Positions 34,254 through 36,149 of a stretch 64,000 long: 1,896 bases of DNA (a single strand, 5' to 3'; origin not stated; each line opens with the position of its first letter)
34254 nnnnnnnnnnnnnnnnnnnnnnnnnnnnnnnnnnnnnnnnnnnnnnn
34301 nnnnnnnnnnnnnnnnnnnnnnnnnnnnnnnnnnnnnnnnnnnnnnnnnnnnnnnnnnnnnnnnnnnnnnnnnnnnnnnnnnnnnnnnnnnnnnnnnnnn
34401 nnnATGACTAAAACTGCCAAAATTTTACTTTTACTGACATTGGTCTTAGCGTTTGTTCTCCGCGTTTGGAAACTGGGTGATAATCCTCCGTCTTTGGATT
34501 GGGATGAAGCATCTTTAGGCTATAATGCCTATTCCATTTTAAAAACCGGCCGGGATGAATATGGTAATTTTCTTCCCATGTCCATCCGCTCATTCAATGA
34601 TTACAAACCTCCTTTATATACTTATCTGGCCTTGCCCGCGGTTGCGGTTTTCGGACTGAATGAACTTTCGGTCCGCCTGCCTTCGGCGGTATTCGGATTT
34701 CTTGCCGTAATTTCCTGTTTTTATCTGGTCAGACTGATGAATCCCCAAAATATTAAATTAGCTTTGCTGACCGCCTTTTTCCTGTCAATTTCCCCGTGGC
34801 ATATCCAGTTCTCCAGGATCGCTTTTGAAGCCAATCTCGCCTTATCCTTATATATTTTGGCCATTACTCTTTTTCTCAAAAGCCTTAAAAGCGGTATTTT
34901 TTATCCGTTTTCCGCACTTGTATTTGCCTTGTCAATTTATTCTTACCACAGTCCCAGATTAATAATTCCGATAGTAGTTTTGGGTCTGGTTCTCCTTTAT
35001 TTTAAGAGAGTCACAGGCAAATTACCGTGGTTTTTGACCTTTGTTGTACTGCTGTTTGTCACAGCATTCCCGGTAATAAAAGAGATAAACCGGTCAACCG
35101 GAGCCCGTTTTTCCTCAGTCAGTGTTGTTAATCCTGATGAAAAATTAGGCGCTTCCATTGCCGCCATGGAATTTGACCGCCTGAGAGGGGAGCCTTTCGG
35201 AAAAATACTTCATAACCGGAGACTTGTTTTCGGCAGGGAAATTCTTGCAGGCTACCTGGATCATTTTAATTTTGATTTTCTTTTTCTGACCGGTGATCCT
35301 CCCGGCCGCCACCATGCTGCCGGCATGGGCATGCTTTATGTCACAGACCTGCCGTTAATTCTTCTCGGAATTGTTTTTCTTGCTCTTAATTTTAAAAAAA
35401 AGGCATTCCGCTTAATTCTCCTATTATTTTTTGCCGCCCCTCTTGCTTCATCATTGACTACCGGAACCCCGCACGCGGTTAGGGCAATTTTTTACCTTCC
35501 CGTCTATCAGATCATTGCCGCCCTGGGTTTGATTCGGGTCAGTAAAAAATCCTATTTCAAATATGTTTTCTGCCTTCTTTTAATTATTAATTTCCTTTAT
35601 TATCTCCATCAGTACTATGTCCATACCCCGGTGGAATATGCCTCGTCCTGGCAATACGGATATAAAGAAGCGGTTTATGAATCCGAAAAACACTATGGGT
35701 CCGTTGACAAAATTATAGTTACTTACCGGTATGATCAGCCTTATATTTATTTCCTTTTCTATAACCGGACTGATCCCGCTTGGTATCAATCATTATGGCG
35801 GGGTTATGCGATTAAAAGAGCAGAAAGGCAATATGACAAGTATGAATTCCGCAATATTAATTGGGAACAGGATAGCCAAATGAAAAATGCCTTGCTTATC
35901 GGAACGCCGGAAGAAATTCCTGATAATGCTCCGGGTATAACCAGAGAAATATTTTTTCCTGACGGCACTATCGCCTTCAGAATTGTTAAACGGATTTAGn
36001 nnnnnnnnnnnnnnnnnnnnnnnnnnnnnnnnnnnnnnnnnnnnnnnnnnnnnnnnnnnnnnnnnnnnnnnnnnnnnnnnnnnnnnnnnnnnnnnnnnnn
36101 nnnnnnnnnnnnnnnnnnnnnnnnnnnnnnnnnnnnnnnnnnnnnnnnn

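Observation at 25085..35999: Tandem array of five diverged PMT_2/ArnT-like GT-C paralogs sharing an N-terminal DE-loop signature, with a sixth at the window start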

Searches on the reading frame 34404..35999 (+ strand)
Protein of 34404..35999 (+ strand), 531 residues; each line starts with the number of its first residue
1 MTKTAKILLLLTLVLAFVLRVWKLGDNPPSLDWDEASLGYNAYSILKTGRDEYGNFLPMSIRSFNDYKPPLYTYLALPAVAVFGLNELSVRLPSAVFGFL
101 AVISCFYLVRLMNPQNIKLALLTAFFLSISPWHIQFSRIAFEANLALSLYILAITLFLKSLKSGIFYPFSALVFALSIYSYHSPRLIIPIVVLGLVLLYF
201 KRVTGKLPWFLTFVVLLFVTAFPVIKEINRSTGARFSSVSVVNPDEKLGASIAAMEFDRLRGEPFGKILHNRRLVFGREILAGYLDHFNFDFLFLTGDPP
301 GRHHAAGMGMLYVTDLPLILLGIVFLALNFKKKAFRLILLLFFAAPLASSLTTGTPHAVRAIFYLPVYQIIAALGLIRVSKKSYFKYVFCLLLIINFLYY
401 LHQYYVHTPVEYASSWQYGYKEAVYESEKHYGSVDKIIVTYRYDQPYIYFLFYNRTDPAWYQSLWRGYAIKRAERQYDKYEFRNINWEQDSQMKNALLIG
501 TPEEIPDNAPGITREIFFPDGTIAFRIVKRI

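Call 4: search_protein_families(library=pfam, proteins=[window:34404-35999:+], max_evalue=0.01)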
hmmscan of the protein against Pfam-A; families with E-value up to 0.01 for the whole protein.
window:34404-35999:+ (531 aa): 1 family
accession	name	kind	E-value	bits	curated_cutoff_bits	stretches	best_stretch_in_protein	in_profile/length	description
PF13231.12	PMT_2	-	1.1e-07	32.6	26.1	1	68-223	2-156/160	Dolichyl-phosphate-mannose-protein mannosyltransferase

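Call 8: find_homologous_proteins(query=window:34404-35999:+, max_evalue=1e-10)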
Query window:34404-35999:+ (531 aa): 5044 proteins with E <= 1e-10 among 8000 candidates; the best 120 are listed.
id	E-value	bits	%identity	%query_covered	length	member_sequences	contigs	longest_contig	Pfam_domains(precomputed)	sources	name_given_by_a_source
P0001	0.0e+0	1191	100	100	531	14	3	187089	PF13231.13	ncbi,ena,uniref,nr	ncbi:hypothetical protein A2777_05665 [Candidatus Gottesmanbacteria bacterium RIFCSPHIGHO2_01_FULL_4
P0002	1.3e-210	719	60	99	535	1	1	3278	PF02366.25,PF13231.13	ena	-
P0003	3.8e-209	714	61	99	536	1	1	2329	PF02366.25,PF13231.13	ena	-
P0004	3.8e-208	711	59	99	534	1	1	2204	PF02366.25,PF13231.13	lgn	-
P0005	4.6e-208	711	61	99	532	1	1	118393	PF02366.25,PF13231.13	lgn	-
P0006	2.0e-205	702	60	99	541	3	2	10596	PF02366.25,PF13231.13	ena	-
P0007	2.8e-205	702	59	99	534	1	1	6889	PF02366.25,PF13231.13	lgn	-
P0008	5.8e-203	694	60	96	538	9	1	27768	PF02366.25,PF13231.13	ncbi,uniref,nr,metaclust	ncbi:hypothetical protein A3D78_06875 [Candidatus Gottesmanbacteria bacterium RIFCSPHIGHO2_02_FULL_3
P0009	2.2e-202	692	61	99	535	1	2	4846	PF13231.13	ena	-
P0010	1.8e-200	686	58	99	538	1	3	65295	PF13231.13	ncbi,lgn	-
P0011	3.3e-200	685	58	100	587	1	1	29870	PF13231.13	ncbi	-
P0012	4.2e-199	681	57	99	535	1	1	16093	PF13231.13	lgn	-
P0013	6.7e-199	680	57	99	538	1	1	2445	PF02366.25,PF13231.13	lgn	-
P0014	1.0e-198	680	58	99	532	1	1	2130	PF13231.13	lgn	-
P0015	9.4e-198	677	58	96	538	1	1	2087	PF02366.25,PF13231.13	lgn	-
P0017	1.4e-196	673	57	99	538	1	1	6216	PF02366.25,PF13231.13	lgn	-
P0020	9.5e-196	670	55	99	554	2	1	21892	PF02366.25,PF13231.13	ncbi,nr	ncbi:glycosyltransferase family 39 protein [Candidatus Gottesmanbacteria bacterium]|nr:glycosyltrans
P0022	4.6e-194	664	57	99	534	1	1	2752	PF02366.25,PF13231.13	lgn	-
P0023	4.9e-194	664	57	99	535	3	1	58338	PF02366.25,PF13231.13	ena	-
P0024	5.7e-194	664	56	99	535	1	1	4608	PF02366.25,PF13231.13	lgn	-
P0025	2.1e-193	662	57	100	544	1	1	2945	PF02366.25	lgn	-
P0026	5.4e-193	661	58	99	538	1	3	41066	PF02366.25,PF13231.13,PF14264.13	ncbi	-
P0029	9.8e-193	660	56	97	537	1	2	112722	PF02366.25,PF13231.13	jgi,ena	-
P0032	3.1e-191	655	57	99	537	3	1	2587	PF02366.25,PF13231.13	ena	-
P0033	3.7e-191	655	56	96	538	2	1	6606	PF02366.25,PF13231.13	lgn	-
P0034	4.3e-191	655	56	99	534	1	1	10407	PF02366.25,PF13231.13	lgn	-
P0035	5.5e-191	654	53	99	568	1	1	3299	PF02366.25,PF13231.13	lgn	-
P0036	6.7e-191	654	56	96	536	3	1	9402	PF02366.25,PF13231.13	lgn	-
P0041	7.7e-190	651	56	99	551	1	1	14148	PF02366.25,PF13231.13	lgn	-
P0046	8.4e-189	647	54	99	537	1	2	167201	PF02366.25,PF13231.13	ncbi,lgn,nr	ncbi:phospholipid carrier-dependent glycosyltransferase [Candidatus Gottesmanbacteria bacterium]|nr:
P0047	1.4e-188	646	55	99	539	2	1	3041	PF02366.25,PF13231.13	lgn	-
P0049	3.4e-188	645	55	99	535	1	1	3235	PF02366.25,PF13231.13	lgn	-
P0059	7.2e-185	634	56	97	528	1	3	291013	PF02366.25,PF13231.13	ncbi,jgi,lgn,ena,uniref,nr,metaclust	ncbi:MAG: PMT family glycosyltransferase, 4-amino-4-deoxy-L-arabinose transferase [Candidatus Gottes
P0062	4.2e-184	632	53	99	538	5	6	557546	PF13231.13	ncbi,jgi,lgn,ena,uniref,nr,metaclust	ncbi:hypothetical protein A2960_00720 [Candidatus Gottesmanbacteria bacterium RIFCSPLOWO2_01_FULL_39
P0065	1.4e-183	630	56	98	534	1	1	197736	PF02366.25,PF13231.13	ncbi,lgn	-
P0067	3.4e-183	629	55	96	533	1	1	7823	PF02366.25,PF13231.13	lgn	-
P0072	4.4e-181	622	53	99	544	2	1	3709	PF02366.25,PF13231.13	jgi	-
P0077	6.8e-179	614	53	99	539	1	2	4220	PF02366.25,PF13231.13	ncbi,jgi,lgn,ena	-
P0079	2.7e-178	612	53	99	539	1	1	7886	PF02366.25,PF02516.21,PF13231.13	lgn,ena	-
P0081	4.7e-178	612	53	96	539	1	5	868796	PF02366.25,PF02516.21,PF13231.13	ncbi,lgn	-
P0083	1.3e-177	610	53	99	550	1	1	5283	PF02366.25,PF13231.13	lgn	-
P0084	1.6e-177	610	51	97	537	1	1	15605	PF02366.25,PF13231.13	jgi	jgi:4-amino-4-deoxy-L-arabinose transferase-like glycosyltransferase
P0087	8.8e-177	607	54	96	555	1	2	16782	PF02366.25,PF13231.13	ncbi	-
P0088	3.1e-176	606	54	99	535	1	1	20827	PF02366.25,PF13231.13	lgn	-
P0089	3.1e-176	606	53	97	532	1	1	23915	PF02366.25,PF13231.13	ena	-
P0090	9.6e-176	604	56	89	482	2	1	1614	PF02366.25,PF13231.13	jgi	jgi:4-amino-4-deoxy-L-arabinose transferase-like glycosyltransferase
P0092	2.7e-175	603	52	96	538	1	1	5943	PF02366.25,PF02516.21,PF13231.13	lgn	-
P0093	3.7e-175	602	52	96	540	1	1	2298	PF02366.25,PF13231.13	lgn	-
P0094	1.2e-174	600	53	99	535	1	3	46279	PF02366.25,PF13231.13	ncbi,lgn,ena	-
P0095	3.2e-174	599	53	98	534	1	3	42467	PF02366.25,PF13231.13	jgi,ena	-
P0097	6.3e-174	598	53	96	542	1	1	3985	PF02366.25,PF13231.13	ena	-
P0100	3.3e-173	596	52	96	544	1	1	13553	PF02366.25,PF13231.13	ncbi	-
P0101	3.5e-173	596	50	100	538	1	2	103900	PF02366.25,PF13231.13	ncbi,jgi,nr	ncbi:phospholipid carrier-dependent glycosyltransferase [Candidatus Microgenomates bacterium]|nr:MAG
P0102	4.0e-173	595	53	96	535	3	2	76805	PF02366.25,PF13231.13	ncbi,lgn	-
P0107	9.7e-172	591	52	100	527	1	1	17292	PF02366.25,PF13231.13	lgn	-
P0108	1.4e-171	590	52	99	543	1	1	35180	PF02366.25,PF13231.13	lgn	-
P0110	3.8e-171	589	52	99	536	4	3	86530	PF02366.25,PF13231.13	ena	-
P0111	3.8e-171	589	50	99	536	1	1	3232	PF02366.25,PF13231.13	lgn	-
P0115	1.4e-170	587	53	99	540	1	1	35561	PF02366.25,PF13231.13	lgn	-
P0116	6.1e-170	585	52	99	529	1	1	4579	PF02366.25,PF13231.13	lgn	-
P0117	1.3e-169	584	51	97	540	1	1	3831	PF02366.25,PF02516.21,PF13231.13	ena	-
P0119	1.4e-169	584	51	96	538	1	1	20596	PF02366.25,PF13231.13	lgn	-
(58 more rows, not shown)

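Call 9: search_protein_families(library=ncbifam, proteins=[window:34404-35999:+], max_evalue=0.01)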
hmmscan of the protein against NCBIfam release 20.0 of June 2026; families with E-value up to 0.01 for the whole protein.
window:34404-35999:+ (531 aa): 1 family
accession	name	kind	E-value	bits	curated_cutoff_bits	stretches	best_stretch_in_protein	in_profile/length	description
TIGR03663.1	TIGR03663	subfamily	1.6e-09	37.3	126.25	1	8-201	3-182/435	flippase activity-associated protein Agl23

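Call 14: search_solved_structures(query=A2, max_evalue=10, show_alignments=5)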
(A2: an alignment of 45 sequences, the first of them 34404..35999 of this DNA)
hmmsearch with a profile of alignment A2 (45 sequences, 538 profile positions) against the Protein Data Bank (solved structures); distinct sequences matched with E-value up to 10: 1.
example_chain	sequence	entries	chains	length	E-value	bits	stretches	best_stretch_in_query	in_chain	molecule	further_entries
5ezm_A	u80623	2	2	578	0.0034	19.6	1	67-227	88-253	4-amino-4-deoxy-L-arabinose transferase or related glycosyltransferases of PMT family | 4-amino-4-deoxy-L-arabinose (L-Ara4N) transferase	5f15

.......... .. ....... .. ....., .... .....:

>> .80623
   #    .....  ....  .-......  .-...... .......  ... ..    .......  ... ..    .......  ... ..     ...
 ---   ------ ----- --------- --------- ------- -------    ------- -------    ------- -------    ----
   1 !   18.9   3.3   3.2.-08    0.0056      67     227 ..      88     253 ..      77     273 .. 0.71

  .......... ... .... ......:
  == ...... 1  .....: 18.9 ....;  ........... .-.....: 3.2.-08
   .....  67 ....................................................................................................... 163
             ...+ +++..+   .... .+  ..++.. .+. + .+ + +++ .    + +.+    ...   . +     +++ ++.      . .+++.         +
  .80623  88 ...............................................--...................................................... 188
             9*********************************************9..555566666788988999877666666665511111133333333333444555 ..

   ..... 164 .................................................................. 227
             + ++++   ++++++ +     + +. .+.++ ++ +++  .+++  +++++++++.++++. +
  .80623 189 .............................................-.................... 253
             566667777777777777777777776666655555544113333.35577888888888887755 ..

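Call 19: find_encoding_contigs(protein=P0062, flank=10000, max_places=2)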
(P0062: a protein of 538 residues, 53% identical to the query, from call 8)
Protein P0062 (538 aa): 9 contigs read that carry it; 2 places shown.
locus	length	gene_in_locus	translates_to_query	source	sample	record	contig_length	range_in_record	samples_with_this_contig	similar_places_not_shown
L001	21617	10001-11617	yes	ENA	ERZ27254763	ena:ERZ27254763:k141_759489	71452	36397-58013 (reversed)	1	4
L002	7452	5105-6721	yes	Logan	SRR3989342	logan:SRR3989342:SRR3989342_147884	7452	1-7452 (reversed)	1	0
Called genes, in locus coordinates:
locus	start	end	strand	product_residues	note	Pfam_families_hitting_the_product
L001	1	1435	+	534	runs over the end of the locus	-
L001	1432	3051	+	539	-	PF02366:PMT (weak), PF13231:PMT_2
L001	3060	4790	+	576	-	PF02366:PMT, PF13231:PMT_2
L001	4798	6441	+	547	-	PF13231:PMT_2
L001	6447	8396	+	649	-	-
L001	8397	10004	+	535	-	PF02366:PMT, PF13231:PMT_2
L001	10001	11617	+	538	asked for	PF13231:PMT_2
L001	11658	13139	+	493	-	PF00070:Pyr_redox (faint), PF00890:FAD_binding_2 (weak), PF01266:DAO (weak), PF01946:Thi4 (weak), PF03486:HI0933_like (faint), PF07992:Pyr_redox_2 (faint), PF13450:NAD_binding_8, PF01593:Amino_oxidase, +1 more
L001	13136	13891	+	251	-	PF00535:Glycos_transf_2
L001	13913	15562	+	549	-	-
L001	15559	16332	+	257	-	PF00535:Glycos_transf_2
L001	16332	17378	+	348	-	PF13439:Glyco_transf_4, PF00534:Glycos_transf_1, PF13692:Glyco_trans_1_4, PF13524:Glyco_trans_1_2, PF20706:GT4-conflict (weak)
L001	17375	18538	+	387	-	PF04188:Mannosyl_trans2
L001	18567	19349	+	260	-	PF01061:ABC2_membrane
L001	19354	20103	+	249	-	PF00005:ABC_tran, PF13304:AAA_21 (faint)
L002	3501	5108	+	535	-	PF02366:PMT, PF13231:PMT_2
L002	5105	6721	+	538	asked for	PF13231:PMT_2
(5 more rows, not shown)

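Call 20: find_encoding_contigs(protein=P0081, flank=10000, max_places=2)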
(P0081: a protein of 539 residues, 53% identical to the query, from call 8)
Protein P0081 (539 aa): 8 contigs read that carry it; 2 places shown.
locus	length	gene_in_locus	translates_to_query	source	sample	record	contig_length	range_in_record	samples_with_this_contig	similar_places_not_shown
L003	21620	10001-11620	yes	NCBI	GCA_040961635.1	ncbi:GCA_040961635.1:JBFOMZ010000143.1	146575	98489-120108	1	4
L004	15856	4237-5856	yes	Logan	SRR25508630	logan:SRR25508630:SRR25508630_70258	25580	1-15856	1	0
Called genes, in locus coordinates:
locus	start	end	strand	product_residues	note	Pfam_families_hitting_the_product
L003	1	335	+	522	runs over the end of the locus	-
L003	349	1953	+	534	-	PF13231:PMT_2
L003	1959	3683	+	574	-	PF02366:PMT (weak), PF13231:PMT_2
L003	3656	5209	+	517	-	-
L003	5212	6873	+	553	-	PF02366:PMT, PF13231:PMT_2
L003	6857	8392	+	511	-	PF13231:PMT_2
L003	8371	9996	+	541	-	PF02366:PMT, PF13231:PMT_2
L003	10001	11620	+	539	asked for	PF02366:PMT, PF02516:STT3, PF13231:PMT_2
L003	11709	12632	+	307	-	PF00106:adh_short (faint), PF01073:3Beta_HSD, PF01370:Epimerase, PF02719:Polysacc_synt_2, PF04321:RmlD_sub_bind, PF07993:NAD_binding_4 (faint), PF13460:NAD_binding_10 (weak), PF16363:GDP_Man_Dehyd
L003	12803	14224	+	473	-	PF00070:Pyr_redox (faint), PF00890:FAD_binding_2, PF01266:DAO (weak), PF01593:Amino_oxidase, PF03486:HI0933_like (faint), PF07992:Pyr_redox_2 (faint), PF12831:FAD_oxidored (weak), PF13450:NAD_binding_8, +2 more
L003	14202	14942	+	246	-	PF00535:Glycos_transf_2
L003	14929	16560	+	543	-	PF09586:YfhO (faint)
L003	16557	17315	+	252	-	PF00535:Glycos_transf_2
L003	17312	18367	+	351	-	PF13439:Glyco_transf_4, PF13579:Glyco_trans_4_4 (weak), PF00534:Glycos_transf_1, PF13692:Glyco_trans_1_4, PF13524:Glyco_trans_1_2, PF20706:GT4-conflict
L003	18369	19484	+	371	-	-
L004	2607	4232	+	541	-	PF02366:PMT, PF13231:PMT_2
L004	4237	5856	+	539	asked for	PF02366:PMT, PF02516:STT3, PF13231:PMT_2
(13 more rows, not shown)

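Call 25: predict_structure(alignment_id=A2)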
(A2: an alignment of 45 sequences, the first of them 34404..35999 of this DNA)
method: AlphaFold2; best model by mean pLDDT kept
length: 531 residues; sequences in the alignment: 45
mean_pLDDT: 91.1   pTM: 0.90
mean pLDDT of the five models: 91.1, 90.6, 90.2, 89.9, 89.6
residues with pLDDT >= 90: 388; 70-90: 109; 50-70: 31; < 50: 3
segments of 3 or more residues with pLDDT < 50: 232-234
pLDDT, mean of each block of 10 residues (from residue 1): 96 98 91 94 97 89 73 97 97 98 98 96 98 92 95 98 98 96 93 98 98 98 84 54 65 79 82 83 88 88 87 94 91 96 90 74 94 94 88 95 93 91 97 97 92 97 78 85 96 97 97 96 97 89
secondary structure, 60 per line:
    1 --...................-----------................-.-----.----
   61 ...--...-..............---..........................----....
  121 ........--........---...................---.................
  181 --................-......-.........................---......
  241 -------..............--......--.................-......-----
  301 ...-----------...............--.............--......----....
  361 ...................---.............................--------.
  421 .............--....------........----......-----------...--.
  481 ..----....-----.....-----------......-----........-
elements in order: H3-21 H33-48 E61-63 E66-68 H70-83 H87-112 H117-128 H131-138 H142-160 H164-180 H183-198 H200-205 H207-231 H235-239 H248-261 H264-269 H272-288 H290-295 H315-329 H332-344 H347-351 H357-379 H383-411 H420-433 E436-439 H446-453 H458-463 E475-477 E480-482 H487-490 E496-500 E512-517 E523-530

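Call 27: fold_search(model_id=the predicted structure, library=pdb)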
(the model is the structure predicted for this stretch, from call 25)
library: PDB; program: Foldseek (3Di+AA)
matches with E <= 10: 214; with E <= 0.001: 25
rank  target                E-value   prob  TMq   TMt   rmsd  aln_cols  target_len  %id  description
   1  8b6l_I                1.1e-08  1.00  0.49  0.39  13.6       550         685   14  Subtomogram average of the human Sec61-TRAP-OSTA-translocon (released 2022-12-07)
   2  7e9s_A                3.4e-08  1.00  0.47  0.31  13.4       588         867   14  Archaeal oligosaccharyltransferase AglB from Archaeoglobus fulgidus in complex with an inhibitory peptide and a dolich (released 2021-09-08)
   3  9n9j_I                4.6e-08  1.00  0.50  0.40  13.1       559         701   14  Structure of a GRP94 folding intermediate engaged with a CCDC134- and FKBP11-bound secretory translocon (released 2025-11-19)
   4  3wak                  9.1e-08  1.00  0.46  0.31  13.3       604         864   14  Crystal structure of the Archaeoglobus fulgidus oligosaccharyltransferase (O29867_ARCFU) in the apo form (released 2013-10-30)
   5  6s7o_A                1.1e-07  1.00  0.50  0.42  13.1       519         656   12  Cryo-EM structure of human oligosaccharyltransferase complex OST-A (released 2019-12-18)
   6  6s7t_A                1.2e-07  1.00  0.51  0.40  12.3       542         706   14  Cryo-EM structure of human oligosaccharyltransferase complex OST-B (released 2019-12-18)
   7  8agc_A                1.5e-07  1.00  0.47  0.38  13.2       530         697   14  Structure of yeast oligosaccharylransferase complex with lipid-linked oligosaccharide and non-acceptor peptide bound (released 2022-12-07)
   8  8pn9_A                1.8e-07  1.00  0.49  0.41  12.8       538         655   13  Structure of human oligosaccharyltransferase OST-A complex bound to NGI-1 (released 2024-05-08)
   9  3waj                  2.9e-07  1.00  0.51  0.36  12.9       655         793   12  Crystal structure of the Archaeoglobus fulgidus oligosaccharyltransferase (O29867_ARCFU) complex with Zn and sulfate (released 2013-10-30)
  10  5ezm                  3.2e-07  1.00  0.53  0.53   9.7       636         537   10  Crystal Structure of ArnT from Cupriavidus metallidurans in the apo state (released 2016-02-17)
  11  5gmy_A                3.2e-07  1.00  0.50  0.34  13.0       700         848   13  Crystal structure of the Archaeoglobus fulgidus oligosaccharyltransferase (O29867_ARCFU) tethered with an acceptor pep (released 2017-02-01)
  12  7oci_F                4.3e-07  1.00  0.50  0.43  11.2       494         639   13  Cryo-EM structure of yeast Ost6p containing oligosaccharyltransferase complex (released 2022-02-16)
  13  8age_A                5.3e-07  1.00  0.47  0.39  11.6       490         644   13  Structure of yeast oligosaccharylransferase complex with acceptor peptide bound (released 2022-12-07)
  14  6ftg_5                1.8e-06  1.00  0.49  0.42  12.9       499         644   14  Subtomogram average of OST-containing ribosome-translocon complexes from canine rough microsomal membranes (released 2018-03-21)
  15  6gxc_A                1.9e-06  1.00  0.49  0.39  13.3       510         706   15  Bacterial oligosaccharyltransferase PglB in complex with an inhibitory peptide and a reactive lipid-linked oligosaccha (released 2018-11-14)
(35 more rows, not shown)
